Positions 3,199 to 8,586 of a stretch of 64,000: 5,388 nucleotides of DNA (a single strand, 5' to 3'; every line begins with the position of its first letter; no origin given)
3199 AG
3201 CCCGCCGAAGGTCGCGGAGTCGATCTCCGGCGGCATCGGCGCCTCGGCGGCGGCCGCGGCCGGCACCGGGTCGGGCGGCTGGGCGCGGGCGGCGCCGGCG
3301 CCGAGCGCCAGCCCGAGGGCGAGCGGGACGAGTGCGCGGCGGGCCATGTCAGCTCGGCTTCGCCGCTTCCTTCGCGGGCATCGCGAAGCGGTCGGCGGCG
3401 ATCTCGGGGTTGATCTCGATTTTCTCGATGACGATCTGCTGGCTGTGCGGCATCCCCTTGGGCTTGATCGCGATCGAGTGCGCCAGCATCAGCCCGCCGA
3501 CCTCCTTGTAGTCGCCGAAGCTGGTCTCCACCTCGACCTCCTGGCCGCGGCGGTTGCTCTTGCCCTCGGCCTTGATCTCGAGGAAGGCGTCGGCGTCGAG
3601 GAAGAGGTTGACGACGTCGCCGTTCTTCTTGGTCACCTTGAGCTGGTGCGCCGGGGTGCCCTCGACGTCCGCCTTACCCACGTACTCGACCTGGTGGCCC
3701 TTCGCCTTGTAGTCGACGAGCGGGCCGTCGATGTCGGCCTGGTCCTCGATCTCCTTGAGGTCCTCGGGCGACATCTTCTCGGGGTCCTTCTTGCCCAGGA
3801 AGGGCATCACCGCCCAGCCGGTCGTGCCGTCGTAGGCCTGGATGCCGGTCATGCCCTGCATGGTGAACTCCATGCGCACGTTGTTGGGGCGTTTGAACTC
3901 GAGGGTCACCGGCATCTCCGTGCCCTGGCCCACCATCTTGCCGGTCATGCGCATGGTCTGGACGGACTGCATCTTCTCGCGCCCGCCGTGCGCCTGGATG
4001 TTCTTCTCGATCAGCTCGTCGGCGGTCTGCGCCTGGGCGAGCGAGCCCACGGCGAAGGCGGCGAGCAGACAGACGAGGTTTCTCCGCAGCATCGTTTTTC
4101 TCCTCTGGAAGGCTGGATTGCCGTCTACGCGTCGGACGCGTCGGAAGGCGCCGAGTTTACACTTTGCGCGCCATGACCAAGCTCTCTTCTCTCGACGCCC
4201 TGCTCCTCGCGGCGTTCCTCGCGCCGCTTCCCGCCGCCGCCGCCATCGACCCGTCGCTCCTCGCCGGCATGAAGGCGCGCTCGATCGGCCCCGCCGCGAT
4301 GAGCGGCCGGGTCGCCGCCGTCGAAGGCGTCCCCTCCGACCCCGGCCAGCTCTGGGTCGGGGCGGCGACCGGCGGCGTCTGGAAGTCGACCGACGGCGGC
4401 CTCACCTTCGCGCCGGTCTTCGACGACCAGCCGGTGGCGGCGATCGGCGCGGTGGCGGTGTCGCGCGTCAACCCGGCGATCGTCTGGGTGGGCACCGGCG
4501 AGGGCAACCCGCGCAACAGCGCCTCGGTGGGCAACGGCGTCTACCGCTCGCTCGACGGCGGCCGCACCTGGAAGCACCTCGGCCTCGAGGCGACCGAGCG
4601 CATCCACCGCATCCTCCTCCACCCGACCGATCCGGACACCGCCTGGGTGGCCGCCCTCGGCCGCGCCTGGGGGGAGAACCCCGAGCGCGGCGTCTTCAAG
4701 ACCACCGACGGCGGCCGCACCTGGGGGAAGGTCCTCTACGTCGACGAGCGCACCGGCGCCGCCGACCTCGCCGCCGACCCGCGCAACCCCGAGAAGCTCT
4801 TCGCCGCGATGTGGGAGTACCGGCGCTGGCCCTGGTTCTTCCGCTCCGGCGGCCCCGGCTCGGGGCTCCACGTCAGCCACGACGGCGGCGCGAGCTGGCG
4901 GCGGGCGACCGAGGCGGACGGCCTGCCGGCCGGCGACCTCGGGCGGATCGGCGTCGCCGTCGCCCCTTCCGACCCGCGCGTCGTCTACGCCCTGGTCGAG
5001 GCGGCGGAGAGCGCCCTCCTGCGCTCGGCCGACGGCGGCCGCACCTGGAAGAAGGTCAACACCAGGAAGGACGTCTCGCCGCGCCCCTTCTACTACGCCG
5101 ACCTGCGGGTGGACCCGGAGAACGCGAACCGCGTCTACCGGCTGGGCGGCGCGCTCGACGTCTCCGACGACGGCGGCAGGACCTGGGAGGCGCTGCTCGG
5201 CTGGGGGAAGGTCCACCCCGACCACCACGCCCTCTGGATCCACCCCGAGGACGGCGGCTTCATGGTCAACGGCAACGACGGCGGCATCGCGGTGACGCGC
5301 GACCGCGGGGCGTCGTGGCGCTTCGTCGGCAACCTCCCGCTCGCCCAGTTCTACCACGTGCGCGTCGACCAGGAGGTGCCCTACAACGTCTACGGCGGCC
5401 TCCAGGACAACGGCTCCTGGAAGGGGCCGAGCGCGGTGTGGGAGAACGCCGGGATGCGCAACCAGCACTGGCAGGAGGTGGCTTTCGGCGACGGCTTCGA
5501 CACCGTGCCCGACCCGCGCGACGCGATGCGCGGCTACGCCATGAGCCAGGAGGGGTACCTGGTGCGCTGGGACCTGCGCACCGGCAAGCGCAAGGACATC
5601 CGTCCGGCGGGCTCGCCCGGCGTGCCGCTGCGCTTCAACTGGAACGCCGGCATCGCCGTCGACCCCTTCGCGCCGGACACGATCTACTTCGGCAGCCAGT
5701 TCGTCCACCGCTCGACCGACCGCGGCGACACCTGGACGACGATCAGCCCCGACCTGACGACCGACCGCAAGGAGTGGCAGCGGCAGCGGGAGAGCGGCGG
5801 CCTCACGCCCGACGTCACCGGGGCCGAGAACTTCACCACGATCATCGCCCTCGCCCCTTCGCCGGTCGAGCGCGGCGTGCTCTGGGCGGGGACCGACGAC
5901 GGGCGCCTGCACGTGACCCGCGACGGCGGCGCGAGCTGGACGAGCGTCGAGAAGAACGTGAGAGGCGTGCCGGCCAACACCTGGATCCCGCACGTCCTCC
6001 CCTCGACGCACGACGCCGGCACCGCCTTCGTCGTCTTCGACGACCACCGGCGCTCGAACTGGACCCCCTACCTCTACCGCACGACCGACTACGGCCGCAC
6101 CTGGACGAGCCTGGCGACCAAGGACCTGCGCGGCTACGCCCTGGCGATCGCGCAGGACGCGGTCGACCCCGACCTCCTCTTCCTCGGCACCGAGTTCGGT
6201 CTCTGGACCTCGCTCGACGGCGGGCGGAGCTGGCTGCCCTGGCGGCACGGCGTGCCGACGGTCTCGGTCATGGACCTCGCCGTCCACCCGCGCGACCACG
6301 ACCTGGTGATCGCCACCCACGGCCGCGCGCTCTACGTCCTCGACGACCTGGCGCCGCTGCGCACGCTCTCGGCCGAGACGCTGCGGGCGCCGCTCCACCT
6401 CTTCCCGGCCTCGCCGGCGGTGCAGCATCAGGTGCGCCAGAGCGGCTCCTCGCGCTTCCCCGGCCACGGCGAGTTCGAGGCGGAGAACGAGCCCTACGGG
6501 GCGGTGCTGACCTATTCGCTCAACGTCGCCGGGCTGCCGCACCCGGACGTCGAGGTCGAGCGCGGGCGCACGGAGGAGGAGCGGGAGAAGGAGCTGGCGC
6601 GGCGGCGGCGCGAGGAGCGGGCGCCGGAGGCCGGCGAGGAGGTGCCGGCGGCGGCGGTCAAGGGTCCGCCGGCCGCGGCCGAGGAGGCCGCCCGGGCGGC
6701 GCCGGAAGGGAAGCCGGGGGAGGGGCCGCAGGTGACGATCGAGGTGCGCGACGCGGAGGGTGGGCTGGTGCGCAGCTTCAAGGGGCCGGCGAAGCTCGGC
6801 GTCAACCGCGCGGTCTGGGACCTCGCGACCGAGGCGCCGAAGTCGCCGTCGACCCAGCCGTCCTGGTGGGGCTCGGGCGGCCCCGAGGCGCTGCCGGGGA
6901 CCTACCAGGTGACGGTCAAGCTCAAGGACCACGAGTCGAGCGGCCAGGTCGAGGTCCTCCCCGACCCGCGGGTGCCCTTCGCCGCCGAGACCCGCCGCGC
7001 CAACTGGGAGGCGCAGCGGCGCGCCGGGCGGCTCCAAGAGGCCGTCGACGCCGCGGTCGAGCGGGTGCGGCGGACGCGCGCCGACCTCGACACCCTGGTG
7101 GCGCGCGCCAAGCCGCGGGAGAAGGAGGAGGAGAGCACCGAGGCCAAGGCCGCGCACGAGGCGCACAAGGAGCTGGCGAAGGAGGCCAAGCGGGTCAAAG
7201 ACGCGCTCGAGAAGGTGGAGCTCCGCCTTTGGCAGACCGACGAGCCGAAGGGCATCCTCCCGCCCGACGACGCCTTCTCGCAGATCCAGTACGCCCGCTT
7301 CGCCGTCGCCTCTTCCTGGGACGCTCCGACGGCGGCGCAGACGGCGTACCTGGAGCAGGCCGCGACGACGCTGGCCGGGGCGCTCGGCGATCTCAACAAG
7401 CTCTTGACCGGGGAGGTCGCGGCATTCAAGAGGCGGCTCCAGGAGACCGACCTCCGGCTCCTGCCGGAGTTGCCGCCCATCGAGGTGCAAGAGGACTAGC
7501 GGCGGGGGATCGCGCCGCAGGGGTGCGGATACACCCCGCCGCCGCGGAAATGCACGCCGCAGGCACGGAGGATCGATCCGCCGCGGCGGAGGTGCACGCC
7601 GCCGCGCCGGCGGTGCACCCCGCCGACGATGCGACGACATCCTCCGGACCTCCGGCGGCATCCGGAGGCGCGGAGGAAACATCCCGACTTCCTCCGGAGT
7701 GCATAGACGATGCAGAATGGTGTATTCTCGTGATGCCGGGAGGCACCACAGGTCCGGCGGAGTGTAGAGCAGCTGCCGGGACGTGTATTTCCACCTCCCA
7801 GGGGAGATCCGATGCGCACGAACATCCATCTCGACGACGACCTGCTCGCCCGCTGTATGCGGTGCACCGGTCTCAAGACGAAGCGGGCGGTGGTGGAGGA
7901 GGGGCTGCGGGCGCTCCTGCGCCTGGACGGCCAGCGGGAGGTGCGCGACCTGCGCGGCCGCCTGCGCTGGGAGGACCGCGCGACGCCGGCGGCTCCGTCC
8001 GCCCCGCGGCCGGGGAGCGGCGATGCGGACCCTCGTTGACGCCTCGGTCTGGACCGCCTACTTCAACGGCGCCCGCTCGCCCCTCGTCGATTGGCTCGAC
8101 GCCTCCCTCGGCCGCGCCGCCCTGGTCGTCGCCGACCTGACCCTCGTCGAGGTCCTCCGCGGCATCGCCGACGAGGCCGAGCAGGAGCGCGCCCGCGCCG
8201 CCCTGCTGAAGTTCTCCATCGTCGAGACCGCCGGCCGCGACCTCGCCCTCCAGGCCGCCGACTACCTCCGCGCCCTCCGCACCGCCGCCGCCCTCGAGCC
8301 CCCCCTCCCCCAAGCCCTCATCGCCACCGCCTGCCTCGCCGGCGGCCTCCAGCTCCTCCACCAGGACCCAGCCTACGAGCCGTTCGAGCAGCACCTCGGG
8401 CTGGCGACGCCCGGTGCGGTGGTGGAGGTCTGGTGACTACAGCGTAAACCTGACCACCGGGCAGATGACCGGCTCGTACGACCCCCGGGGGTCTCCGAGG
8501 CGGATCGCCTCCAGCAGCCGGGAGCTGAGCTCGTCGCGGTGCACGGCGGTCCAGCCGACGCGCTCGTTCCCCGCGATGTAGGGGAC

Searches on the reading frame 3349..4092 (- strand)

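Call 90: search_protein_families(library=pfam, proteins=[window:3349-4092:-], max_evalue=0.001)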
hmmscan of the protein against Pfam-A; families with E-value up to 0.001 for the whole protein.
window:3349-4092:- (247 aa): 1 family
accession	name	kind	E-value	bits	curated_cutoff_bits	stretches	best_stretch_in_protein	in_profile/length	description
PF17131.11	LolA_like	-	0.00099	19.2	30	0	130-237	68-178/184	Outer membrane lipoprotein-sorting protein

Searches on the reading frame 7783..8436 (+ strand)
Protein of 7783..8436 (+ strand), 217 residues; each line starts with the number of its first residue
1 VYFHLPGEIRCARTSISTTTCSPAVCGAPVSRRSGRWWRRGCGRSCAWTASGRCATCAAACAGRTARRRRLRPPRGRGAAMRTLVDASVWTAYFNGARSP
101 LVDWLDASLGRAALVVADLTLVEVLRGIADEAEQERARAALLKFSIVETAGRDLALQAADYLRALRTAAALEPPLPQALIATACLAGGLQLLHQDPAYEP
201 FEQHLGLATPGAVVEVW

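Call 8: search_protein_families(library=pfam, proteins=[window:7783-8436:+], max_evalue=0.01)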
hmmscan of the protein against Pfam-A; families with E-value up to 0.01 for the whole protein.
window:7783-8436:+ (217 aa): 1 family
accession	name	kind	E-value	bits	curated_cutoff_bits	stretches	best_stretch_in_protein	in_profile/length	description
PF01850.27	PIN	-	4.6e-08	34.1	23.6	1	84-196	2-112/120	PIN domain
